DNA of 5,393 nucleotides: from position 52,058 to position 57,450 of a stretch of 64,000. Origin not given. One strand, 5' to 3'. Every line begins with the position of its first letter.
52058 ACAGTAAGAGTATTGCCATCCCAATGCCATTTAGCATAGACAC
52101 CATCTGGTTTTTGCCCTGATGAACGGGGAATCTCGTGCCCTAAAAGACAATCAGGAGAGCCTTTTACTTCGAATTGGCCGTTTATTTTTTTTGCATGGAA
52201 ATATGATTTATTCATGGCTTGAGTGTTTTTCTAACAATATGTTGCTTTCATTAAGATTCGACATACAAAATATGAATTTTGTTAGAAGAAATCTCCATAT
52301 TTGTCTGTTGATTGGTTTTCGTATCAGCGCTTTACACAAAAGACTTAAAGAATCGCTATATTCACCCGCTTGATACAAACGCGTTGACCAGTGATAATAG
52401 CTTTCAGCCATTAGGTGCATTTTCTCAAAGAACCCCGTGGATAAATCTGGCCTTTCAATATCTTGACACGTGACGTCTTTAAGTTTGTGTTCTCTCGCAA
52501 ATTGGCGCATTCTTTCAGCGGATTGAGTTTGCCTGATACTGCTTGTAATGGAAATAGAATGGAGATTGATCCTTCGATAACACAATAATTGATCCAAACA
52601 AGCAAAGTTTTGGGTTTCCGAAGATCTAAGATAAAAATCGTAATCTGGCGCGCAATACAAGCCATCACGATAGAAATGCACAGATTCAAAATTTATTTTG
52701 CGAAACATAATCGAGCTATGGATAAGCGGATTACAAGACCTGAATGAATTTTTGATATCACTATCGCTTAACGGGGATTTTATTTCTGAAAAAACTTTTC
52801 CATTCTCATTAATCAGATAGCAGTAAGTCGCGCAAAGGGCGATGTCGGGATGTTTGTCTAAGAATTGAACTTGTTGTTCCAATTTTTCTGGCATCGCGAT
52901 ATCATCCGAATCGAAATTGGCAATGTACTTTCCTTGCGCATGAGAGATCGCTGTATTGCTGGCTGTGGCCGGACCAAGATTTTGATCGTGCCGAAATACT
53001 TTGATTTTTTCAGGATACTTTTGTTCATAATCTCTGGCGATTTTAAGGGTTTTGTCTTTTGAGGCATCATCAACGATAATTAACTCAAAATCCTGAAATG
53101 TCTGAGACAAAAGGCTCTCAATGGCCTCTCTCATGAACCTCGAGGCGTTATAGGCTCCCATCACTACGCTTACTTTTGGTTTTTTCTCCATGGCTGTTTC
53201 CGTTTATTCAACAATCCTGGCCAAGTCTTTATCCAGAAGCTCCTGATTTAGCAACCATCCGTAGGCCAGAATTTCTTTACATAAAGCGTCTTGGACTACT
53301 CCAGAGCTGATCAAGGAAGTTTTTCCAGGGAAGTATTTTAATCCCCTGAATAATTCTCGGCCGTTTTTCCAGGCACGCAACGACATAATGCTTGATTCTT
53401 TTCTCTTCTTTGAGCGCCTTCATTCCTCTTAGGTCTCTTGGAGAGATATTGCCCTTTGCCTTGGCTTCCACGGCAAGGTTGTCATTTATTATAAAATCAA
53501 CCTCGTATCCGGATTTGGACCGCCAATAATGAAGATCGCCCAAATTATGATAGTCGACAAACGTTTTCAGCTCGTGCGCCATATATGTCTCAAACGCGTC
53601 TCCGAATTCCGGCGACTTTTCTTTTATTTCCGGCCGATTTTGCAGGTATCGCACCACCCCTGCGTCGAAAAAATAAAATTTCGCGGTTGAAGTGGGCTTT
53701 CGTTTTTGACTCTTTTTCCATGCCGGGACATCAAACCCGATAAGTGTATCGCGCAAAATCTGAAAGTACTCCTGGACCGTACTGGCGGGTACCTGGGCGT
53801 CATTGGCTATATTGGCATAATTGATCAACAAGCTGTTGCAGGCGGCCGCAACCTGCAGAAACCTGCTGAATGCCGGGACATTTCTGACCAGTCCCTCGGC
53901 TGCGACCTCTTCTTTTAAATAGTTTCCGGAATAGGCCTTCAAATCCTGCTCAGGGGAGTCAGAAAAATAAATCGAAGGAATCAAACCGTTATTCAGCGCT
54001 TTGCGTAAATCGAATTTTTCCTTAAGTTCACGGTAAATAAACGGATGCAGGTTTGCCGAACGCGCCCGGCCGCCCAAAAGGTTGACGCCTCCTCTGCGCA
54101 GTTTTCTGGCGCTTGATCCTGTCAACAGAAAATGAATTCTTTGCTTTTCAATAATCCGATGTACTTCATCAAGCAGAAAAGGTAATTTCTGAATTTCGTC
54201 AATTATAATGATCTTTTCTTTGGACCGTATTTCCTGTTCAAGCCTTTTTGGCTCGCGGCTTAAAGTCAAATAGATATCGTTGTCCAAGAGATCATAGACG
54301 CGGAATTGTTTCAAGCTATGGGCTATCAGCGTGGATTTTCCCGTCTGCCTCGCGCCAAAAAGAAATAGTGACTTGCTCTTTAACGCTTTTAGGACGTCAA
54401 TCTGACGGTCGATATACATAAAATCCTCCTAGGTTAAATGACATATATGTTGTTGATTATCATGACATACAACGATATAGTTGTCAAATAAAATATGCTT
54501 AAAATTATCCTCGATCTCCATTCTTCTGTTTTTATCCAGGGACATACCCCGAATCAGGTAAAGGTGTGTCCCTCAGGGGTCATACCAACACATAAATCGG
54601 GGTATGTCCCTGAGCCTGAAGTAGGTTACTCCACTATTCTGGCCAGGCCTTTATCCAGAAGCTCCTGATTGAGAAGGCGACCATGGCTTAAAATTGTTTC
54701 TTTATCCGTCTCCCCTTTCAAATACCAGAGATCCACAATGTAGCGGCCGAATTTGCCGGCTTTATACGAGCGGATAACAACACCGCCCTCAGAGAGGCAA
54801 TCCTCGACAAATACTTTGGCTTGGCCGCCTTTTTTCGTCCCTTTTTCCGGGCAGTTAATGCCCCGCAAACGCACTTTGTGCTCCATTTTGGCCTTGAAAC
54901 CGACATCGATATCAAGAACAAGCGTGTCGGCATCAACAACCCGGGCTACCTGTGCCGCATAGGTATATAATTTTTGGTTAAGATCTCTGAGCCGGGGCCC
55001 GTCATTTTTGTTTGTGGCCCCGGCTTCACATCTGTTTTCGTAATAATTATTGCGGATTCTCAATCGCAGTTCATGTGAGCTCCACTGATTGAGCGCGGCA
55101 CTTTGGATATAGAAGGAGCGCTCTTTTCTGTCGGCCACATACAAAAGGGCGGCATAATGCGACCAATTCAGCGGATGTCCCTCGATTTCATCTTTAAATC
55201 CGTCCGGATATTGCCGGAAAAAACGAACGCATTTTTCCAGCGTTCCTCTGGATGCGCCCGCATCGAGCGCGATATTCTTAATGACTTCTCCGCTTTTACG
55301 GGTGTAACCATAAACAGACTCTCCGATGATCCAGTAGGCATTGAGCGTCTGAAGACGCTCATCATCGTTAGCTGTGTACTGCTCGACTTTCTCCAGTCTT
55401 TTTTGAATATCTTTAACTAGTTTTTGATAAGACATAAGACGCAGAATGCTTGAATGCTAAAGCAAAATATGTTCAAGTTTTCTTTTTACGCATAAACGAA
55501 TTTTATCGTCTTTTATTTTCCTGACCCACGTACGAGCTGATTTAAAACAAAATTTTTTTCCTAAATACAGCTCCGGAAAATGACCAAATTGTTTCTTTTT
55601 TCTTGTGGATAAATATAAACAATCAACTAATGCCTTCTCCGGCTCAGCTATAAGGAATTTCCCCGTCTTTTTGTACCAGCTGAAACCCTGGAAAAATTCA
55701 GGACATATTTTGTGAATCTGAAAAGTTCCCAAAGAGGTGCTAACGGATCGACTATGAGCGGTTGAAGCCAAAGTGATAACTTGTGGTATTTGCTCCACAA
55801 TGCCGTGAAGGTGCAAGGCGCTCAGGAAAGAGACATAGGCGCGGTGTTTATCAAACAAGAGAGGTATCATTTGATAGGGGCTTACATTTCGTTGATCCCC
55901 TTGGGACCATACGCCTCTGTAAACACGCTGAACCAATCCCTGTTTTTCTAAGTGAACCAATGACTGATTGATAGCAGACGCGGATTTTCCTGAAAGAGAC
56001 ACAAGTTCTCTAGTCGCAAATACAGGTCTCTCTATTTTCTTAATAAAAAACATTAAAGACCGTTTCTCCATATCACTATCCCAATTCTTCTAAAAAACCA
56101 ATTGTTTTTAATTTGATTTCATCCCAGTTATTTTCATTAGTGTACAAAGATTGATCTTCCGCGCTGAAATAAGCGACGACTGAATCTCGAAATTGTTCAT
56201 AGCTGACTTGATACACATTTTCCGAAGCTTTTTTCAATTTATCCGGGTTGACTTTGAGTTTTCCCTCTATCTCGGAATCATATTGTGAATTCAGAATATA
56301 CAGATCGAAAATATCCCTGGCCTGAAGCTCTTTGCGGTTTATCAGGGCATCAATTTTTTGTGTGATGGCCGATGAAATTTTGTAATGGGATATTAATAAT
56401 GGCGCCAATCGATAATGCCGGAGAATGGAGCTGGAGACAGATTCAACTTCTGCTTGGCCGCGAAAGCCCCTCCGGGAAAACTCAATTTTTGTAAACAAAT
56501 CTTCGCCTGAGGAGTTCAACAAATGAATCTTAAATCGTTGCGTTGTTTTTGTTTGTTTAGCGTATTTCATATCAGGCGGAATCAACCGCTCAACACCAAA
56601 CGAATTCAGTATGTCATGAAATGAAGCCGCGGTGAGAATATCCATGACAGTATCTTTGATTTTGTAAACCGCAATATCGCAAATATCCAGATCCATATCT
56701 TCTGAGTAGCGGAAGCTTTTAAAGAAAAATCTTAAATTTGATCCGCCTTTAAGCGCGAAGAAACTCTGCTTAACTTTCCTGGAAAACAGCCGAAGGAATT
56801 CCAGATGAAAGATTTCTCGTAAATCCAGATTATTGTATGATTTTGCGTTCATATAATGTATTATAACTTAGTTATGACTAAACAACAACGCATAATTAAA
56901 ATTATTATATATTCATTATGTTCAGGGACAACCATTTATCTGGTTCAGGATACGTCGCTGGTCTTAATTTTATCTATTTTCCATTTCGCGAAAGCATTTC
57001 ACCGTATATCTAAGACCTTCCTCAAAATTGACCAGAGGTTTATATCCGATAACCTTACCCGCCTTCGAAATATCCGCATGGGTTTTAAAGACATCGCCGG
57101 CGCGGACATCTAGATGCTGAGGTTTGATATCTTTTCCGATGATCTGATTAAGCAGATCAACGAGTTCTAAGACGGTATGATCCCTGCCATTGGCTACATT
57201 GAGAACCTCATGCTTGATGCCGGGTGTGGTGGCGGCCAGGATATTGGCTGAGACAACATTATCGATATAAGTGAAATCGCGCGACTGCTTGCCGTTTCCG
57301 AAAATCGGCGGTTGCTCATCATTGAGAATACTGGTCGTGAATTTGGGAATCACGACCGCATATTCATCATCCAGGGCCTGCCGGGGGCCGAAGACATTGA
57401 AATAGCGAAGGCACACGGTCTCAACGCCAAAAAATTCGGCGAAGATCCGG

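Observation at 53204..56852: Defence/toxin-antitoxin islet inside the EPS operon: COG1373 ATPase-nuclease, DUF1016N-SNase fusion, AbiEi/AbiEii pair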

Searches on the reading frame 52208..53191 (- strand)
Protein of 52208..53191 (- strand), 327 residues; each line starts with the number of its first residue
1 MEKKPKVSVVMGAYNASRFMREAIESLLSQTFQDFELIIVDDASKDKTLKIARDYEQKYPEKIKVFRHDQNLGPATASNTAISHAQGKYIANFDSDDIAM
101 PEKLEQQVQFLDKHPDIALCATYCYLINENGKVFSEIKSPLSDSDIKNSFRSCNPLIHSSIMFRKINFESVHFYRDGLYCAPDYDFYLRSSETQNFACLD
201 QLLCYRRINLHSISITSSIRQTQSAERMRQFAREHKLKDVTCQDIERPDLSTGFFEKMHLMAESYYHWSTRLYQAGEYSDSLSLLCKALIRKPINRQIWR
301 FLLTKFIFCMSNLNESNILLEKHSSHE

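Call 3: search_protein_families(library=pfam, proteins=[window:52208-53191:-], max_evalue=0.01)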
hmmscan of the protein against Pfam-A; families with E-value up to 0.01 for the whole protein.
window:52208-53191:- (327 aa): 4 families
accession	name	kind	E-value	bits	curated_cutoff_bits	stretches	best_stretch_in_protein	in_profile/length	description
PF00535.33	Glycos_transf_2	-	3.9e-39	134.7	23.3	1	8-137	1-130/168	Glycosyl transferase family 2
PF13641.12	Glyco_tranf_2_3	-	5.5e-16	59.7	27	1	5-119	1-118/230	Glycosyltransferase like family 2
PF10111.15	Glyco_tranf_2_2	-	2.5e-13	50.6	27.3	1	15-206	10-216/276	Glycosyltransferase like family 2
PF13704.12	Glyco_tranf_2_4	-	0.0093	16.9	27.5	0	24-100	11-85/98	Glycosyl transferase family 2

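Call 24: find_related_loci(query=window:52208-53191:-, collection=metagenome_contigs, flank=8000)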
Query window:52208-53191:- (327 aa) in metagenome_contigs; peptide patterns used: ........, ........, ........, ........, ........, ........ (x = any residue, [..] = any of these).
102 stretches matched a pattern; 17 encode a relative of the query (tblastn E <= 1e-3); 17 distinct loci.
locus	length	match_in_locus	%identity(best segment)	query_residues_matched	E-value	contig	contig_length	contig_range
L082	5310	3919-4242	54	1-109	9e-32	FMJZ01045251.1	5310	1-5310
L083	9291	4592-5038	37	4-146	7e-23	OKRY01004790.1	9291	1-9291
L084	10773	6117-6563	37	4-146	7e-23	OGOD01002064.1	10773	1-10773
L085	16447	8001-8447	36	4-146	9e-23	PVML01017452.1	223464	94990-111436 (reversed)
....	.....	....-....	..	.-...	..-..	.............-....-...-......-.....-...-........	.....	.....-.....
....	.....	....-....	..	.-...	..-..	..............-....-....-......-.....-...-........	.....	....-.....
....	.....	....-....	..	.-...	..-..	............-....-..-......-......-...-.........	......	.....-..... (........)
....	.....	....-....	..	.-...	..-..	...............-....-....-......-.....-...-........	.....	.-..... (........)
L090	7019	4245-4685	36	4-144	2e-22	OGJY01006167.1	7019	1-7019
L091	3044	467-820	38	6-120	9e-20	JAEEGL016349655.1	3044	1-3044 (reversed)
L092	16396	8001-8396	35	4-133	3e-19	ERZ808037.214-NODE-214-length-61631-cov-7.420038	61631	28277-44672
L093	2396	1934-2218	40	1-97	8e-19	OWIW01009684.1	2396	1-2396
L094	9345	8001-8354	36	6-120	2e-18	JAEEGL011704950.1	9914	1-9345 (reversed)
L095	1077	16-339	38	3-108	5e-18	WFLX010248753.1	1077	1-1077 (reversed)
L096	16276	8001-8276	39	7-97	3e-16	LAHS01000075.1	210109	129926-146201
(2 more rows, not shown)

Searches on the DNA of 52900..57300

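Call 42: search_rna_families(source=window, start=52900, end=57300, threshold=evalue, max_evalue=1)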
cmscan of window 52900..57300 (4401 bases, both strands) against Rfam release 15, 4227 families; matches with E-value up to 1: 0.
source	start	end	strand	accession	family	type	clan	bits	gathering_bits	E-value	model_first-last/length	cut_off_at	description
